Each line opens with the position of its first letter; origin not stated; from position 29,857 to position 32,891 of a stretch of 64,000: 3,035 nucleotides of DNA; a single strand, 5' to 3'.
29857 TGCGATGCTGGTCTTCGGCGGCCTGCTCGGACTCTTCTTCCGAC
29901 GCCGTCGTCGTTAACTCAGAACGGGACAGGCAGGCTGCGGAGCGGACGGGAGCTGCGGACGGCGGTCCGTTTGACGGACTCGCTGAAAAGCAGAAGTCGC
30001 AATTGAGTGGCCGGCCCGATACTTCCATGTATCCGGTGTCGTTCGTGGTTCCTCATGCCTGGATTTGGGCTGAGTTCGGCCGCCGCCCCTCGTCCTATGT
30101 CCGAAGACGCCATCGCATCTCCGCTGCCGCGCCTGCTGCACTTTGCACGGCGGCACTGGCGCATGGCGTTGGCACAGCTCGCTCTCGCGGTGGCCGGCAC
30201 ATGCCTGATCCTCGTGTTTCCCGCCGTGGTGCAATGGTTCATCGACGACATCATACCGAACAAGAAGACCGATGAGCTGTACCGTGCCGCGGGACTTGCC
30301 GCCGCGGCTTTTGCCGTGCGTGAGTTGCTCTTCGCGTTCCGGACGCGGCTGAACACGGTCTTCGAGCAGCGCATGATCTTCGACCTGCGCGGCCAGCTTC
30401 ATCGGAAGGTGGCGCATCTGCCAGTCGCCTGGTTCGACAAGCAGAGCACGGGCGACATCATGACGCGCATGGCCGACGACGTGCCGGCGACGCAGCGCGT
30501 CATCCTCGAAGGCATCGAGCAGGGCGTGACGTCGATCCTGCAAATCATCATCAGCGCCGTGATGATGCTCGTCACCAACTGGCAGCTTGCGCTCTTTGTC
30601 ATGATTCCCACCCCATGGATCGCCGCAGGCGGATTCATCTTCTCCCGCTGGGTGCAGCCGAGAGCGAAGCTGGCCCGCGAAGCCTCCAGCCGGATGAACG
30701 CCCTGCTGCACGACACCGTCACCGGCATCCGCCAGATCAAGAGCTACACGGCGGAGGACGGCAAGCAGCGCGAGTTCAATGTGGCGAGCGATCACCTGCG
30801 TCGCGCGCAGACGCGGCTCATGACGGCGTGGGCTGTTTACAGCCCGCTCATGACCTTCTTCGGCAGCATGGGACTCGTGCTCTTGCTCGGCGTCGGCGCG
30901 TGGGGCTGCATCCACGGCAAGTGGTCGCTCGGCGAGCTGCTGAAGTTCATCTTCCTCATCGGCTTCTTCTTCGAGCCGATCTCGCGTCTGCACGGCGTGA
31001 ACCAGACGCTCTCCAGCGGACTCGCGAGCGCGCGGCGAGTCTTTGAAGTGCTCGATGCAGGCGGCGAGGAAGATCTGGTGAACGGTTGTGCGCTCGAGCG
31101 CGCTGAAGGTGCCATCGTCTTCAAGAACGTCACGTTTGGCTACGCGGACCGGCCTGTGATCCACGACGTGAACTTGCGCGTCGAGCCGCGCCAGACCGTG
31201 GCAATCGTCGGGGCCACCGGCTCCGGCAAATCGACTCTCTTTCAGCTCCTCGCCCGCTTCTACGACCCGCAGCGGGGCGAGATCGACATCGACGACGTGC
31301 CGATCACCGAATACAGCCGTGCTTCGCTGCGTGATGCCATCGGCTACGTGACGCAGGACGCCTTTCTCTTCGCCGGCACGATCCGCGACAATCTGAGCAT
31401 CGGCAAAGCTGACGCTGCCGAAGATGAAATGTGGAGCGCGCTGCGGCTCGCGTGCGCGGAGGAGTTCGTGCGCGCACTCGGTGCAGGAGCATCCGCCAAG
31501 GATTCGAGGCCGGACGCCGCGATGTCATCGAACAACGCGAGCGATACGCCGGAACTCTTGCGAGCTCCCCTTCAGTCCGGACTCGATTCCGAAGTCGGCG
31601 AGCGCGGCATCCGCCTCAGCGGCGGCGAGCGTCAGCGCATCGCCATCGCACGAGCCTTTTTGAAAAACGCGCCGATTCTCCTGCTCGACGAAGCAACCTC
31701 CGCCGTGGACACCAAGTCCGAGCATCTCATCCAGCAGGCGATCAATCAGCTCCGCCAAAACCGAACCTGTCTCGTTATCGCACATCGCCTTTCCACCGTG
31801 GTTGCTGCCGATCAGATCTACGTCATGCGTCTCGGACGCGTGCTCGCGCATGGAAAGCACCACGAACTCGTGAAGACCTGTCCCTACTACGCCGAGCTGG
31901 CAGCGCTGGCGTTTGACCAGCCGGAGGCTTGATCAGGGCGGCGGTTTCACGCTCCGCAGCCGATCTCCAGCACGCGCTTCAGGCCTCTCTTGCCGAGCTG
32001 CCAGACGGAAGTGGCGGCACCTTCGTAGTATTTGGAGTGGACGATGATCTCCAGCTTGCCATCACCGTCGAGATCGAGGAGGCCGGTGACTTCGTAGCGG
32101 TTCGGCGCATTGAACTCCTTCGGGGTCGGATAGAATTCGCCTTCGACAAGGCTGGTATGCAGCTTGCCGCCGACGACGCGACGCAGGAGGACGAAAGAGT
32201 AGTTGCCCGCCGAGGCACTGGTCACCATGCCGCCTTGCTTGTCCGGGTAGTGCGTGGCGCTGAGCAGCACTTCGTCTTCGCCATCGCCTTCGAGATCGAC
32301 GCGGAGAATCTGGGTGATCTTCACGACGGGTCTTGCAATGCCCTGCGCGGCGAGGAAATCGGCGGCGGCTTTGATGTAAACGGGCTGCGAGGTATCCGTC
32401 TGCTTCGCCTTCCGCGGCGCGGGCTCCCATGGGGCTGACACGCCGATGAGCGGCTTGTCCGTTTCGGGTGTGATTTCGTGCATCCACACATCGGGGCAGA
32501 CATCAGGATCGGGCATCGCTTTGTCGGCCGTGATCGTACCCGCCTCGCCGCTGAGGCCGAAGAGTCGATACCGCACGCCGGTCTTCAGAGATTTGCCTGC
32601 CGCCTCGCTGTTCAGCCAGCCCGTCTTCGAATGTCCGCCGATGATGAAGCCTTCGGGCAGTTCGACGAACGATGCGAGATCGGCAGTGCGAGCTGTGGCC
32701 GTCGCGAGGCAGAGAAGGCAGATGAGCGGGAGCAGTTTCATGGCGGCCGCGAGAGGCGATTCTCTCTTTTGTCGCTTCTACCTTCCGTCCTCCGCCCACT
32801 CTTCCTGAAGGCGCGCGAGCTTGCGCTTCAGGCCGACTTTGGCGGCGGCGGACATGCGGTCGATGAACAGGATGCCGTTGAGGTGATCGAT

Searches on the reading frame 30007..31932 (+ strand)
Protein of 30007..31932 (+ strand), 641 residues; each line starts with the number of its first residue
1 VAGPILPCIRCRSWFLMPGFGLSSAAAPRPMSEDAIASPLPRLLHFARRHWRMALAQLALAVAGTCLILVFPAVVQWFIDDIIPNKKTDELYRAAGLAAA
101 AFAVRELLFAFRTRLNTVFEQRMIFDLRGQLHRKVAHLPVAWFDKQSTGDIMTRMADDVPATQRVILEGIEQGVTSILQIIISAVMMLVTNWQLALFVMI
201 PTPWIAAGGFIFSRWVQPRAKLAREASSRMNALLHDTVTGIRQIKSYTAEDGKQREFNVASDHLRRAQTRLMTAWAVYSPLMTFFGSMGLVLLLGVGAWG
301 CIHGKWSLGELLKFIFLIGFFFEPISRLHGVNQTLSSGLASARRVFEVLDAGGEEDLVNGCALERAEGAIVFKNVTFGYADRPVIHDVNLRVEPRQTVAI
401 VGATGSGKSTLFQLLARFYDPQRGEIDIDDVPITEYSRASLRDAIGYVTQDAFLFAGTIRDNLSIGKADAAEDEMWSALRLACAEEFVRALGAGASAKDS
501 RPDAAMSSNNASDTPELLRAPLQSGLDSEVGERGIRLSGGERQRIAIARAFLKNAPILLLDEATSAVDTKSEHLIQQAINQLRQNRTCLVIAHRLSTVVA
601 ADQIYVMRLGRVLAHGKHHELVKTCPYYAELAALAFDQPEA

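Call 10: search_protein_families(library=pfam, proteins=[window:30007-31932:+], max_evalue=0.001)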
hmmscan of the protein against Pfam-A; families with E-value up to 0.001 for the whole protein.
window:30007-31932:+ (641 aa): 5 families
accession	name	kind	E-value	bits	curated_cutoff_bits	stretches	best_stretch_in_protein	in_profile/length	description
PF00664.28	ABC_membrane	-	1.5e-43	149.9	28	1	58-324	5-273/274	ABC transporter transmembrane region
PF00005.33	ABC_tran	-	1.1e-32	113.9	25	1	386-565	2-137/137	ABC transporter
PF02463.25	SMC_N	-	1.9e-09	37.7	40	1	536-608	136-212/220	RecF/RecN/SMC N terminal domain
PF13555.12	AAA_29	-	0.00066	19.8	27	0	386-412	13-39/61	P-loop containing region of AAA domain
PF13401.12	AAA_22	-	0.00086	20.1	27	0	395-462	5-33/130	AAA domain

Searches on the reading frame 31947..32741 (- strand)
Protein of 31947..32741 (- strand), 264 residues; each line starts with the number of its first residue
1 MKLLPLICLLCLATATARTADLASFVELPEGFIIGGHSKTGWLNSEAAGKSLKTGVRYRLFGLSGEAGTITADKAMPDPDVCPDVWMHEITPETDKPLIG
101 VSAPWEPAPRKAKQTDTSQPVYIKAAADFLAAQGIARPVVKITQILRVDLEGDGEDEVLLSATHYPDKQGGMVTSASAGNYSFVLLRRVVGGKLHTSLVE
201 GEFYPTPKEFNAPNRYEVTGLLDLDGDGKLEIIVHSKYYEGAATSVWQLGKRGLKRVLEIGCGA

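Call 10: search_protein_families(library=pfam, proteins=[window:31947-32741:-], max_evalue=0.001)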
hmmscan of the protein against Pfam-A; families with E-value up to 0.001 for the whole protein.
window:31947-32741:- (264 aa): 1 family
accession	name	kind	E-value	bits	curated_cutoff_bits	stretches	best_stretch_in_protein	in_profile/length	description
PF01839.29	FG-GAP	-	2.9e-05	24.3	22.1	0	220-242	6-30/37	FG-GAP repeat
